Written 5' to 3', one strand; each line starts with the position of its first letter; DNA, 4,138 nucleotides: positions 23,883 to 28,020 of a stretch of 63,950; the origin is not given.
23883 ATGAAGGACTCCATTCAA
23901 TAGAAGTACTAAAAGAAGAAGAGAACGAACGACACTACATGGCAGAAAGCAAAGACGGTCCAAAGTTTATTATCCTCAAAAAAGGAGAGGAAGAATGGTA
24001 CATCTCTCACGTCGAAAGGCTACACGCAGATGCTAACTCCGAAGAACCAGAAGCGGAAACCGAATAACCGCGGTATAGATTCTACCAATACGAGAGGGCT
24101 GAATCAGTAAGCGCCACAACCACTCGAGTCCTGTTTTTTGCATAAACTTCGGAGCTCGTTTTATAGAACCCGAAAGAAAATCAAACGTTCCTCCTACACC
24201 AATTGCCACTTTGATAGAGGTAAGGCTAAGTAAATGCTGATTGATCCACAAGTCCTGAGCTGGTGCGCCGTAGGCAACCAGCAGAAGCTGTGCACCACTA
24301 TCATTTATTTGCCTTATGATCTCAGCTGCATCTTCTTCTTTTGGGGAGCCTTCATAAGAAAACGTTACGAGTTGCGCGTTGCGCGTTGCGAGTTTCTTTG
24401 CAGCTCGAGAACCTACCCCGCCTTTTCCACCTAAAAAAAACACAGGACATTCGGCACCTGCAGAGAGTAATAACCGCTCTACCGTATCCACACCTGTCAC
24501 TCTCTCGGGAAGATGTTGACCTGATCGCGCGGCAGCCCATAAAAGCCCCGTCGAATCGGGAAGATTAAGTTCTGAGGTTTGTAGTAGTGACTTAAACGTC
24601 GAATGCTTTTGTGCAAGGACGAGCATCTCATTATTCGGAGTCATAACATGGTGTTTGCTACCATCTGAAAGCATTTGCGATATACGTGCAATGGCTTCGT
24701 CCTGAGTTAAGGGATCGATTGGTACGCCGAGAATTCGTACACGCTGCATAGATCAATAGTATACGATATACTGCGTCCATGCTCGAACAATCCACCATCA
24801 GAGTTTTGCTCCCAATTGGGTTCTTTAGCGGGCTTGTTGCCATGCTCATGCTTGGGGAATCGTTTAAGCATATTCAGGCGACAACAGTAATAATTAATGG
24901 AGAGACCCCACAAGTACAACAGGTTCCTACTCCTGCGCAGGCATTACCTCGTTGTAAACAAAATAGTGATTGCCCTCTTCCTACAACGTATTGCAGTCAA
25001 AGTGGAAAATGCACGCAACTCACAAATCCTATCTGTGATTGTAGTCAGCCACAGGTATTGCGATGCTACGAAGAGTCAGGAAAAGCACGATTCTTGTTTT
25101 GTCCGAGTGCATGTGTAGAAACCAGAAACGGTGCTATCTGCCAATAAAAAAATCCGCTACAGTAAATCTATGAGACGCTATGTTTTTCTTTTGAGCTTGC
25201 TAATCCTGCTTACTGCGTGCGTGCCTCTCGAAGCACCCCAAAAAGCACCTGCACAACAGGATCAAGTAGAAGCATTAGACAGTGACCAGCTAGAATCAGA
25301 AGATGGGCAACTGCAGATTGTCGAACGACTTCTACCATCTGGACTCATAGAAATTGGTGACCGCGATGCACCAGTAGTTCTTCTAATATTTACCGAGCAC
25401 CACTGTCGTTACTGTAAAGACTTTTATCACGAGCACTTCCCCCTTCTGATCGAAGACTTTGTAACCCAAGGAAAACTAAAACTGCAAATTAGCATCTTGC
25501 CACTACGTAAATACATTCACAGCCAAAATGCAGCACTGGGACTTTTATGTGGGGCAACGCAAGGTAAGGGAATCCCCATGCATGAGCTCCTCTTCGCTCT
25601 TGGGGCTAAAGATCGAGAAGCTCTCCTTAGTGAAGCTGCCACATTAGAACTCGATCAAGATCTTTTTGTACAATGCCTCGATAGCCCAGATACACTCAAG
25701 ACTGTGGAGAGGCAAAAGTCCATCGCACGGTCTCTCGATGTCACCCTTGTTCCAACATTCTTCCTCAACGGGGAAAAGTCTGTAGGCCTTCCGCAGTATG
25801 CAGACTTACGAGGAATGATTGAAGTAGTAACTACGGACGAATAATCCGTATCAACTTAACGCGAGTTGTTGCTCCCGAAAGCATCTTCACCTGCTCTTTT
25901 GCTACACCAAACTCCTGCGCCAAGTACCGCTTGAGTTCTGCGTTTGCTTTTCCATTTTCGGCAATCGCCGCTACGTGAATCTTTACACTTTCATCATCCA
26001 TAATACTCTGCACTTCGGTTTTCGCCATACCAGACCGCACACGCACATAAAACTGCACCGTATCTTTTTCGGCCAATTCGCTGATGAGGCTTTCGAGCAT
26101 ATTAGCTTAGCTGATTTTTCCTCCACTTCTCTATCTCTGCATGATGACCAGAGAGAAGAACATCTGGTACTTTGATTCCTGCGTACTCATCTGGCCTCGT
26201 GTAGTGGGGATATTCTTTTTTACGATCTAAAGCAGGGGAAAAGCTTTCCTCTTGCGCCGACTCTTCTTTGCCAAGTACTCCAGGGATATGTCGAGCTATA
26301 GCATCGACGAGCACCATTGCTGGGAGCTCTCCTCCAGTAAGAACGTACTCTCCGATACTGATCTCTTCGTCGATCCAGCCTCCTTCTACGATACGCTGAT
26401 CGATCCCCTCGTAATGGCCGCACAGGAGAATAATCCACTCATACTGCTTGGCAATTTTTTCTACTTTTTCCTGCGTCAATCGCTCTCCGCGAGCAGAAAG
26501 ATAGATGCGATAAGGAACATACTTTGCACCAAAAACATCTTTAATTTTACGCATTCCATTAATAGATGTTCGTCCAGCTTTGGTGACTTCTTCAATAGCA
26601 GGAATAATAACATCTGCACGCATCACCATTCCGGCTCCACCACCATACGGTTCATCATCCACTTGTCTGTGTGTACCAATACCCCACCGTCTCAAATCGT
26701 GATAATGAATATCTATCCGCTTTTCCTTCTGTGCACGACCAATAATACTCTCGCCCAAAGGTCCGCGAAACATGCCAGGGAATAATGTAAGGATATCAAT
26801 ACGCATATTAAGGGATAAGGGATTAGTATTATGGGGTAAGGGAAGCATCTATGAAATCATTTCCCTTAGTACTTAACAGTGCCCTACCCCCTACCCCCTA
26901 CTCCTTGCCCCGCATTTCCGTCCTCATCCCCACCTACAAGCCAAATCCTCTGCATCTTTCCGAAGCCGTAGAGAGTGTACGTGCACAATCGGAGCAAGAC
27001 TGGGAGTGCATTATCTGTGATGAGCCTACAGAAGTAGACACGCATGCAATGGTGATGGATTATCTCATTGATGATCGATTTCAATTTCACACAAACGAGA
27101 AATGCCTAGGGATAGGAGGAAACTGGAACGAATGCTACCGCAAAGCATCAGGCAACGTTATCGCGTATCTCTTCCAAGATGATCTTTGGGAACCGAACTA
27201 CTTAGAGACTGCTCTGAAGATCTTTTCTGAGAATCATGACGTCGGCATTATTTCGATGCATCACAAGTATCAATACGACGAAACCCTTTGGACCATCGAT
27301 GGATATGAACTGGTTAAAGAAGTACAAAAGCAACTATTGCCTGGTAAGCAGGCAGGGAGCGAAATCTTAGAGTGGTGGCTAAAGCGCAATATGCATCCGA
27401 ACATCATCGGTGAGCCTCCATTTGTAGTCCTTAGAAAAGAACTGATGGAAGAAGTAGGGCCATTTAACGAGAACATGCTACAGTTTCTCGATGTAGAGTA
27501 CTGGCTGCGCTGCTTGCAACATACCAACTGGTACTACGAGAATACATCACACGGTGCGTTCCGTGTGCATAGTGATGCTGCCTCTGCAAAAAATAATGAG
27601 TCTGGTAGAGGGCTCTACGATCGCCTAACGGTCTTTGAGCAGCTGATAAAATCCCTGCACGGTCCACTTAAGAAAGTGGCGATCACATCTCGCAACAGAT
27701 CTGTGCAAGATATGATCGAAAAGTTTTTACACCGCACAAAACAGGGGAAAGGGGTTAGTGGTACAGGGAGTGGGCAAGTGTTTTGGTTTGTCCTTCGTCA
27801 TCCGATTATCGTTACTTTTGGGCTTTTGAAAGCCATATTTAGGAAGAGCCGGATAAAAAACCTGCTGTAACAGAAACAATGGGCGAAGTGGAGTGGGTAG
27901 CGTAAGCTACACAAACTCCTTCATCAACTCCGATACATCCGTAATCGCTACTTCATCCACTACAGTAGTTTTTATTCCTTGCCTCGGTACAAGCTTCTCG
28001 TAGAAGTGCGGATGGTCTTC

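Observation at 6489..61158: Blocks of 7-9-nt tandem repeats at gene junctions and in frame inside conserved genes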

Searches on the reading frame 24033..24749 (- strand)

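Call 69: search_protein_families(library=pfam, proteins=[window:24033-24749:-], max_evalue=0.01)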
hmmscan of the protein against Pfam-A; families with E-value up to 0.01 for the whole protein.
window:24033-24749:- (238 aa): 1 family
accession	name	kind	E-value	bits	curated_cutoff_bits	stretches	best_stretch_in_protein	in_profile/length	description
PF03808.19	Glyco_tran_WecG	-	1.4e-50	171.8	27.4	1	60-225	2-168/168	Glycosyl transferase WecG/TagA/CpsF family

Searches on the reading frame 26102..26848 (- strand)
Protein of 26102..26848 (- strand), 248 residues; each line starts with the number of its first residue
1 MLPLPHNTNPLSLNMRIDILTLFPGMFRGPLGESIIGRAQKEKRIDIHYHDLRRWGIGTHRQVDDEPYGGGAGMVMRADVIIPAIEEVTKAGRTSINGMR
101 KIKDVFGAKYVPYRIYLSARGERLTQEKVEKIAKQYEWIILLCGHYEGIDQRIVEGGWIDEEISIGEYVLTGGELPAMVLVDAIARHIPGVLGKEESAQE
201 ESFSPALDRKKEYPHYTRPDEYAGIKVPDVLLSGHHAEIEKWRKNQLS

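Call 69: search_protein_families(library=pfam, proteins=[window:26102-26848:-], max_evalue=0.01)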
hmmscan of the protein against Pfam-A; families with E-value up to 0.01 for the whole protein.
window:26102-26848:- (248 aa): 1 family
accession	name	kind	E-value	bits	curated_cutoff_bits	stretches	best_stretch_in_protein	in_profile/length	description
PF01746.26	tRNA_m1G_MT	-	4.6e-50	170.5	27.3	1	37-246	2-185/195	tRNA (Guanine-1)-methyltransferase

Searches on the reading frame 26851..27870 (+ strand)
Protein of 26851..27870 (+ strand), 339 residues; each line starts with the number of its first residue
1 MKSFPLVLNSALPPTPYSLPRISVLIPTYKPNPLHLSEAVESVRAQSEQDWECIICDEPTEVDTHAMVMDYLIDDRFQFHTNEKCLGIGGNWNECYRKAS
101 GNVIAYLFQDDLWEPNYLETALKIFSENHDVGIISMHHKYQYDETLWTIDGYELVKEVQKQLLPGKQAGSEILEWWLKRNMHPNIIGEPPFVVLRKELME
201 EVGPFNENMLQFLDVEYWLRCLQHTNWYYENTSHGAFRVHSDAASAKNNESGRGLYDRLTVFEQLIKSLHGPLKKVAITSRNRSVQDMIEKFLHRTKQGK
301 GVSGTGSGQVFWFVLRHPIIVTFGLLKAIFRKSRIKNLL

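Call 69: search_protein_families(library=pfam, proteins=[window:26851-27870:+], max_evalue=0.01)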
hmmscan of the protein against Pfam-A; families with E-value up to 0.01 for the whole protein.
window:26851-27870:+ (339 aa): 3 families
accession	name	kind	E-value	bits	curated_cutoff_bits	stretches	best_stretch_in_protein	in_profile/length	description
PF00535.33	Glycos_transf_2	-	6.2e-17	62.5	23.3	1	23-150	1-128/168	Glycosyl transferase family 2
PF13641.12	Glyco_tranf_2_3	-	2.7e-09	37.8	27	1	20-224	1-197/230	Glycosyltransferase like family 2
PF10111.15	Glyco_tranf_2_2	-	0.00014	21.9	27.3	1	23-210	1-188/276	Glycosyltransferase like family 2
